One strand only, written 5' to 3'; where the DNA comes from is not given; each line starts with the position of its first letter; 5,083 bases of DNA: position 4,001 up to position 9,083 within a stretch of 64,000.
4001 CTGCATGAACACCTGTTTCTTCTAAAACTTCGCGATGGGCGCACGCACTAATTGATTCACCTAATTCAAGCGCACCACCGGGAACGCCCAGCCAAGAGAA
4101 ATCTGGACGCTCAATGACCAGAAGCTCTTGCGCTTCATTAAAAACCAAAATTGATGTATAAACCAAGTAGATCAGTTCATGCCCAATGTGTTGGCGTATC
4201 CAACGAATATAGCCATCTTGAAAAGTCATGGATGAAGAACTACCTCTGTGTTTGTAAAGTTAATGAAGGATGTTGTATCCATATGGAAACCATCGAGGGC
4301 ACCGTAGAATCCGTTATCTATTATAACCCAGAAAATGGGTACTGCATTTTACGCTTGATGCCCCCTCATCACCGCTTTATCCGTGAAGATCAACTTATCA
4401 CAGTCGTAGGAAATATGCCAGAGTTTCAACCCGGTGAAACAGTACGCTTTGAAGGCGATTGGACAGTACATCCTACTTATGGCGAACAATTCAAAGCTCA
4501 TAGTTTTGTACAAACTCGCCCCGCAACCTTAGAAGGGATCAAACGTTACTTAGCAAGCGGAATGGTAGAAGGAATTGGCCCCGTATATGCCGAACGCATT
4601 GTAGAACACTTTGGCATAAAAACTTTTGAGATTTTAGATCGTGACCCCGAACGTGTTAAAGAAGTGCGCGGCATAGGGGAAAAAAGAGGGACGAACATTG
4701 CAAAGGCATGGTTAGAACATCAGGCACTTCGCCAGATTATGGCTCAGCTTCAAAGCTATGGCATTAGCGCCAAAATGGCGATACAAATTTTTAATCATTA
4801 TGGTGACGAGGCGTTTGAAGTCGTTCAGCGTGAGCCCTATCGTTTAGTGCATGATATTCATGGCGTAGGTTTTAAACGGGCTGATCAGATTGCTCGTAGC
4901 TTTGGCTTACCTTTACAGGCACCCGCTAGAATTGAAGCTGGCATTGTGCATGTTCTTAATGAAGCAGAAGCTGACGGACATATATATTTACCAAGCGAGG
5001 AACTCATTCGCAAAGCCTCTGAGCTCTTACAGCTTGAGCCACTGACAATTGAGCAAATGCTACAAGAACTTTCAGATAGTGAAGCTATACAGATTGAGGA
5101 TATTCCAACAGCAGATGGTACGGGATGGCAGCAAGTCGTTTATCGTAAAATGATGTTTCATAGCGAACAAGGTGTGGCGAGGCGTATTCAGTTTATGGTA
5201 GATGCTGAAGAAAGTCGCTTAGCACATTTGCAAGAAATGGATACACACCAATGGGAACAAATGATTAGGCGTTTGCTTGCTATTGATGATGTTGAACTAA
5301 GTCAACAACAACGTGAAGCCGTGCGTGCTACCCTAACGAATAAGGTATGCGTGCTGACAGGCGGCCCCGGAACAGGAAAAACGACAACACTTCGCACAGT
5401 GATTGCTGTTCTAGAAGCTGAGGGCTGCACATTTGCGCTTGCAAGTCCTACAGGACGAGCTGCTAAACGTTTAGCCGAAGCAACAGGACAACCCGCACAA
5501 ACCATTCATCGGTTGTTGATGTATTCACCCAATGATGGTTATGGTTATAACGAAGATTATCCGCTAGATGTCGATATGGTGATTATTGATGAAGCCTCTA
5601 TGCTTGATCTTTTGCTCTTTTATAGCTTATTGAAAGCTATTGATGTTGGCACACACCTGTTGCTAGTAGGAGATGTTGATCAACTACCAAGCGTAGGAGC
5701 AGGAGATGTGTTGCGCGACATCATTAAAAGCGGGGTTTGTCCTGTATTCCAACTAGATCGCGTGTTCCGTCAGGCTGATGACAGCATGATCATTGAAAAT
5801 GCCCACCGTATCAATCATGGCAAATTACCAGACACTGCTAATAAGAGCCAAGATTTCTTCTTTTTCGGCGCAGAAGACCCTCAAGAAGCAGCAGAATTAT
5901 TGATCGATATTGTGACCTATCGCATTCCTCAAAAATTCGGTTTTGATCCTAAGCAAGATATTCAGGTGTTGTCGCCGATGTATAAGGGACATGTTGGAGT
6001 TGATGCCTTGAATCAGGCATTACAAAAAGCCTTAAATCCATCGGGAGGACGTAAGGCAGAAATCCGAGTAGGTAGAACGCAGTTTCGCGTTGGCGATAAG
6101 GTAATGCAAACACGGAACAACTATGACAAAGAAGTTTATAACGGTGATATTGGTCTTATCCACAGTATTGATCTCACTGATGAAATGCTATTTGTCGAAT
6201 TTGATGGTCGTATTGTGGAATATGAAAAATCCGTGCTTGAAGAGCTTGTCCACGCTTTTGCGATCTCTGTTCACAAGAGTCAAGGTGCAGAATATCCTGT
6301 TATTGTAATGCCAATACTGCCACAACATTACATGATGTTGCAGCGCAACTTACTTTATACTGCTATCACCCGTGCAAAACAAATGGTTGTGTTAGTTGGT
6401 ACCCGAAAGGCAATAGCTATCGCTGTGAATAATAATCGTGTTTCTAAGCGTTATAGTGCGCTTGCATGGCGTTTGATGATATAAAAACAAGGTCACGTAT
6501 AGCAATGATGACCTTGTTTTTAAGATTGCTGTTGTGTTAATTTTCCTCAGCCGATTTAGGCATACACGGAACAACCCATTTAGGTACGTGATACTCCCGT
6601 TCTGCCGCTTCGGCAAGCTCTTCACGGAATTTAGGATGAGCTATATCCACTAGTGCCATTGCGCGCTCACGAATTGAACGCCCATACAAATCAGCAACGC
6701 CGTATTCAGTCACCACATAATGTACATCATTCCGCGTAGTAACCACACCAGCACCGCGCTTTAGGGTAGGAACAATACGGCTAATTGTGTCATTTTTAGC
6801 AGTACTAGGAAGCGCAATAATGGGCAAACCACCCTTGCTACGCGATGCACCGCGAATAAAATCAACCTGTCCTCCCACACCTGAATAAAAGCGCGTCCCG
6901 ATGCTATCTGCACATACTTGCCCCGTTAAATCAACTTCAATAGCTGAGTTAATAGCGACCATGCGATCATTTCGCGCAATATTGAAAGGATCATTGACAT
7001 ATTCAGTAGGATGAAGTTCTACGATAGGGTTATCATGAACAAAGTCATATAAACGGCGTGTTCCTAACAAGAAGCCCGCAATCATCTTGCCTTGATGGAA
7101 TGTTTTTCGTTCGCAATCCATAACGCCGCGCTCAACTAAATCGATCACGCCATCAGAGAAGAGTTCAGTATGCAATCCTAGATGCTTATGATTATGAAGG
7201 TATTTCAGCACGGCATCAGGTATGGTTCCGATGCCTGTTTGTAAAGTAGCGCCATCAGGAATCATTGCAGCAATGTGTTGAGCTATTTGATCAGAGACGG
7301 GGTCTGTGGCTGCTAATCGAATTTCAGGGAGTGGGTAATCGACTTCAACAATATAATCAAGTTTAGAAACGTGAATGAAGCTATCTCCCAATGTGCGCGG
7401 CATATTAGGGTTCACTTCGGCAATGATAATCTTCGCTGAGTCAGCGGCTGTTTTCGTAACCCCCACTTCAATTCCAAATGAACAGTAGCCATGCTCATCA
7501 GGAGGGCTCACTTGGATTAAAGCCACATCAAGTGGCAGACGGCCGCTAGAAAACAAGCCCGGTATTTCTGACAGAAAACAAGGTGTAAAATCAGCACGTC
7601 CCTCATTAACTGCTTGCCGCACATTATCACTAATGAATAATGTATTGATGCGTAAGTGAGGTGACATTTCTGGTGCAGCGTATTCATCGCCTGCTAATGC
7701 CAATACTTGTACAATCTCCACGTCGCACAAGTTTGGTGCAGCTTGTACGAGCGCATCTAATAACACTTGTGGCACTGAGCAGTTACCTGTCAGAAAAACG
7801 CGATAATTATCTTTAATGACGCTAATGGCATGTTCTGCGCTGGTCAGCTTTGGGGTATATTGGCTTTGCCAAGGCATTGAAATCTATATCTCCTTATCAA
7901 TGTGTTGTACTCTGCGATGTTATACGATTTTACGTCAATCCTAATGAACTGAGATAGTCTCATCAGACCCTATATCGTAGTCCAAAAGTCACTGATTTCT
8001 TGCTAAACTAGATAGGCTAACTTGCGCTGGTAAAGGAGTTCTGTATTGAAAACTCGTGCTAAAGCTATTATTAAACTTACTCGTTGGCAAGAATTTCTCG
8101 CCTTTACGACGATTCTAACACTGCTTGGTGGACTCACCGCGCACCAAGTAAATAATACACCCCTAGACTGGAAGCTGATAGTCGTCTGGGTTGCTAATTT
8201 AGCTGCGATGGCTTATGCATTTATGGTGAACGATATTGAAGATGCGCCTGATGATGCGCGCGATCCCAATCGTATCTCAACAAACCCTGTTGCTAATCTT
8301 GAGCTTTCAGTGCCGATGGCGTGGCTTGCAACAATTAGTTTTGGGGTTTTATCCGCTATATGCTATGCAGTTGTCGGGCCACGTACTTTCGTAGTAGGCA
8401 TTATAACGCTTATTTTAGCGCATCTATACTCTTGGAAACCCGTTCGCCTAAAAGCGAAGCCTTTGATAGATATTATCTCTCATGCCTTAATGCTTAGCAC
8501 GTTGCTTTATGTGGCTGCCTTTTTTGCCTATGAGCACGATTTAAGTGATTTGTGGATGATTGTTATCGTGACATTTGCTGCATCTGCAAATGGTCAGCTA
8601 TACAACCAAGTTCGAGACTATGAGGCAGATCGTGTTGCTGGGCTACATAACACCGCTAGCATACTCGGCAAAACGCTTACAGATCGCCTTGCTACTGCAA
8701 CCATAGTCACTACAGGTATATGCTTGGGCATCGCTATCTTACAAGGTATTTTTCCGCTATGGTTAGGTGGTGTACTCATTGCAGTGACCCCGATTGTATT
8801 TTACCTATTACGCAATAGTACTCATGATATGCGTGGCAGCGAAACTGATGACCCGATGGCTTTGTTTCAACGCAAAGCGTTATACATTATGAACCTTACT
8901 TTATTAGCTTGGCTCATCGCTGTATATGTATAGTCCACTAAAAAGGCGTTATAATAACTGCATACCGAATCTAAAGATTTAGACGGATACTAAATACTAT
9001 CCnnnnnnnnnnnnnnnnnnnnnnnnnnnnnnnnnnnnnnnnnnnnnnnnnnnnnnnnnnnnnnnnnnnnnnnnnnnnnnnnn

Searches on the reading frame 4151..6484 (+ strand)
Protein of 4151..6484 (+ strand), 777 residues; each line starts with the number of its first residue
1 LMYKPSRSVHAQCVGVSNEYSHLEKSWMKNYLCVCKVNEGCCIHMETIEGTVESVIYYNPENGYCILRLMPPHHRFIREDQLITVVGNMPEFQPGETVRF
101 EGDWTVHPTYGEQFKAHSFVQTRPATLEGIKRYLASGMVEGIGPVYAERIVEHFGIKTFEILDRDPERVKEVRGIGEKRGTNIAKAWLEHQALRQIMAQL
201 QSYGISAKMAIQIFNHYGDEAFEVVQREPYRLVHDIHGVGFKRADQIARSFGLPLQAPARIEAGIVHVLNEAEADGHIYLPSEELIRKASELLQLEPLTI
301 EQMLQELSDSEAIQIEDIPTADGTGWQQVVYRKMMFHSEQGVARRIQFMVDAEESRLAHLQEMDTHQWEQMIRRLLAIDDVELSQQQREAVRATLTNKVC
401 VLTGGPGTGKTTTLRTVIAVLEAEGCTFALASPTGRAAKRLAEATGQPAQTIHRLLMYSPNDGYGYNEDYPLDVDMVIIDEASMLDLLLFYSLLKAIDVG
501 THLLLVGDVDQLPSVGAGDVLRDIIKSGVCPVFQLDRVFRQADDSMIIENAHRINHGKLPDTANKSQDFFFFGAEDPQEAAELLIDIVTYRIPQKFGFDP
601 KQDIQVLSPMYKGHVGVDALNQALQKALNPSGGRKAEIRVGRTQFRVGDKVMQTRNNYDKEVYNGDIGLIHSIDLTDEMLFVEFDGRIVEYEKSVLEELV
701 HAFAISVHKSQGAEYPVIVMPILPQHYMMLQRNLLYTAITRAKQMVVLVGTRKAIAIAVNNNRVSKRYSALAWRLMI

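Call 23: search_protein_families(library=pfam, proteins=[window:4151-6484:+], max_evalue=0.01)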
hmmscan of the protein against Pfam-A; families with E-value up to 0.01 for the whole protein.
window:4151-6484:+ (777 aa): 23 families
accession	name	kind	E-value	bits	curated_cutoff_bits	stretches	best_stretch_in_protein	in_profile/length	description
PF13604.12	AAA_30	-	4.9e-44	150.8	27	1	382-562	1-176/191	AAA domain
PF13245.12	AAA_19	-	5.3e-44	150.1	25.1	1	387-516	1-133/134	AAA domain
PF14490.11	HHH_RecD2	-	2.6e-37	127.1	27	1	189-279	1-92/92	ATP-dependent RecD2 DNA helicase HHH domain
PF23139.1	OB_YrrC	-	7.9e-27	93.4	27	1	45-124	1-76/76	ATP-dependent DNA helicase YrrC, OB-fold domain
PF18335.7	SH3_13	-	3.5e-26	91.2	41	1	620-684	1-65/65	ATP-dependent RecD-like DNA helicase SH3 domain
PF13538.12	UvrD_C_2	-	2.3e-18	66.2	27.4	1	701-749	1-52/52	UvrD-like helicase C-terminal domain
PF13086.12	AAA_11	-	3.7e-11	43.7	27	2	383-422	2-42/257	AAA domain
PF14520.12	HHH_5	-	1e-10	42.3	27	1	139-186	7-54/57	Helix-hairpin-helix domain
PF01443.25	Viral_helicase1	-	1.3e-07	32.1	21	0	695-748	171-226/228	Viral superfamily 1 RNA helicase core domain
PF13401.12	AAA_22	-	2.1e-05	25.3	27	1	396-507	4-122/130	AAA domain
PF20720.3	nSTAND3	-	3.5e-05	24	27.2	1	388-428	8-48/155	Novel STAND NTPase 3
PF00580.27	UvrD-helicase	-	0.00014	22.1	23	1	383-423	1-39/271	UvrD/REP helicase N-terminal domain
PF09848.15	SLFN-g3_helicase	-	0.00016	21.5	24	1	398-483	2-89/354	Schlafen group 3, DNA/RNA helicase domain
PF00437.27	T2SSE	-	0.0016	17.6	24.9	1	377-424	120-169/370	Type II/IV secretion system protein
PF24883.2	NPHP3_N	-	0.0028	18.3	24.8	1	394-428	19-53/164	Nephrocystin 3, N-terminal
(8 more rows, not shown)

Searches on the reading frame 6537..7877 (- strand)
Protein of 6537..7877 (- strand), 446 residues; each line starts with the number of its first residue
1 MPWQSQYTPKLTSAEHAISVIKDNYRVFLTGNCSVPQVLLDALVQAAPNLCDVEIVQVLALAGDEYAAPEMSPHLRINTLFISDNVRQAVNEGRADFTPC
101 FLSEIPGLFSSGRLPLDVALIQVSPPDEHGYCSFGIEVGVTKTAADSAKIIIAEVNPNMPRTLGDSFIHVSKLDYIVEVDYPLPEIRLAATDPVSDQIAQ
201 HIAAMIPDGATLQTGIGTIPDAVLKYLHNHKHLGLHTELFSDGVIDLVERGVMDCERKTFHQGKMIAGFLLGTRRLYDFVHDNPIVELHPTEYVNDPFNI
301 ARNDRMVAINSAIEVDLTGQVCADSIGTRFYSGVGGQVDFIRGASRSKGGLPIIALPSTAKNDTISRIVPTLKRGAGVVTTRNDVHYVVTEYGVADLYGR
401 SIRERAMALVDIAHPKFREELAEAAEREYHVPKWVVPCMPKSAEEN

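Call 23: search_protein_families(library=pfam, proteins=[window:6537-7877:-], max_evalue=0.01)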
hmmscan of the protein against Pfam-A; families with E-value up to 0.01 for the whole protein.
window:6537-7877:- (446 aa): 3 families
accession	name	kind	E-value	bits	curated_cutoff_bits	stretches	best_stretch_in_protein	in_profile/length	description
PF13336.12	AcetylCoA_hyd_C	-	3.2e-71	238.7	23.7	1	272-425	1-154/154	Acetyl-CoA hydrolase/transferase C-terminal domain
PF02550.21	AcetylCoA_hydro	-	1.8e-32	113.4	24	1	4-180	2-190/198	Acetyl-CoA hydrolase/transferase N-terminal domain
PF00455.28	DeoRC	-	0.0074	16.7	31.8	0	197-237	8-48/160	DeoR C terminal sensor domain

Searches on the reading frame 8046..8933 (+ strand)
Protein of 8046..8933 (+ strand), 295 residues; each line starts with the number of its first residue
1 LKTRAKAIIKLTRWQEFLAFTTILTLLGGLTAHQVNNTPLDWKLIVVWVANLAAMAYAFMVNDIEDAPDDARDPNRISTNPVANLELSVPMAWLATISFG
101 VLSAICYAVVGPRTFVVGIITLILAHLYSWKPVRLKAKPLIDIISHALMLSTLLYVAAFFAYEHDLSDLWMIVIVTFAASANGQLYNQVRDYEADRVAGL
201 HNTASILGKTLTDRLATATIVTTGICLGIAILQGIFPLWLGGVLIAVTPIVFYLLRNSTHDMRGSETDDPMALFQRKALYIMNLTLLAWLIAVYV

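Call 23: search_protein_families(library=pfam, proteins=[window:8046-8933:+], max_evalue=0.01)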
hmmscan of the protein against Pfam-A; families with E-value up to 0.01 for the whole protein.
window:8046-8933:+ (295 aa): 2 families
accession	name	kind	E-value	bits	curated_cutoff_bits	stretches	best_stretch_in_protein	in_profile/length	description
PF01040.23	UbiA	-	9.7e-24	84.4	34.2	1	25-258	4-235/250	UbiA prenyltransferase family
PF01146.22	Caveolin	-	0.0054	17.1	25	0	86-145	64-122/133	Caveolin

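Call 70: search_protein_families(library=ncbifam, proteins=[window:8046-8933:+], max_evalue=0.001)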
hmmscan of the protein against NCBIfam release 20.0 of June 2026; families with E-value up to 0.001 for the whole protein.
window:8046-8933:+ (295 aa): 17 families
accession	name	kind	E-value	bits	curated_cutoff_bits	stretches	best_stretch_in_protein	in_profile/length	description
NF009523.0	PRK12884.1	equivalog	3e-16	59.4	269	1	3-292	2-276/279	prenyltransferase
NF009516.0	PRK12875.1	equivalog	1.3e-15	57.3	205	1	51-259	63-260/292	prenyltransferase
NF009608.0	PRK13105.1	equivalog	4.7e-11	42.4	217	1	59-244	59-241/291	prenyltransferase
NF005742.0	PRK07566.1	equivalog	6e-11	42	313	1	54-227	78-250/315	chlorophyll synthase ChlG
NF010119.0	PRK13595.1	equivalog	1.4e-09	37.9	248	1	52-228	57-230/292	prenyltransferase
NF009525.0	PRK12887.1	equivalog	1.7e-08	34.2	226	1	41-233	53-249/310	homogentisate phytyltransferase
NF009522.0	PRK12883.1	equivalog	4.2e-08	33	353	1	5-259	3-248/279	geranylgeranylglycerol-phosphate geranylgeranyltransferase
NF006088.0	PRK08238.1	equivalog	4.5e-08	32.2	351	1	3-177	190-356/482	UbiA family prenyltransferase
NF009521.0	PRK12882.1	equivalog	5.8e-08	32.3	296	1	2-257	2-249/280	geranylgeranylglycerol-phosphate geranylgeranyltransferase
TIGR01476.1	chlor_syn_BchG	subfamily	9.4e-08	31.8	212.3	1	50-245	46-239/283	(bacterio)chlorophyll synthase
NF008978.0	PRK12324.1-4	equivalog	2.2e-07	30.1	207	1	3-295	30-321/322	decaprenyl-phosphate phosphoribosyltransferase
NF004749.0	PRK06080.1-1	equivalog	3.7e-07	29.6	277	1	114-248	131-265/311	1,4-dihydroxy-2-naphthoate polyprenyltransferase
TIGR01475.1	ubiA_other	subfamily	6.6e-07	29.1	180.8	1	26-252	22-238/282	UbiA-like polyprenyltransferase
TIGR01474.1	ubiA_proteo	equivalog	3.4e-05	23.5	275.45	1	8-251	4-245/282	4-hydroxybenzoate octaprenyltransferase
NF009609.0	PRK13106.1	equivalog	9.9e-05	21.9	349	1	3-212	13-222/301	prenyltransferase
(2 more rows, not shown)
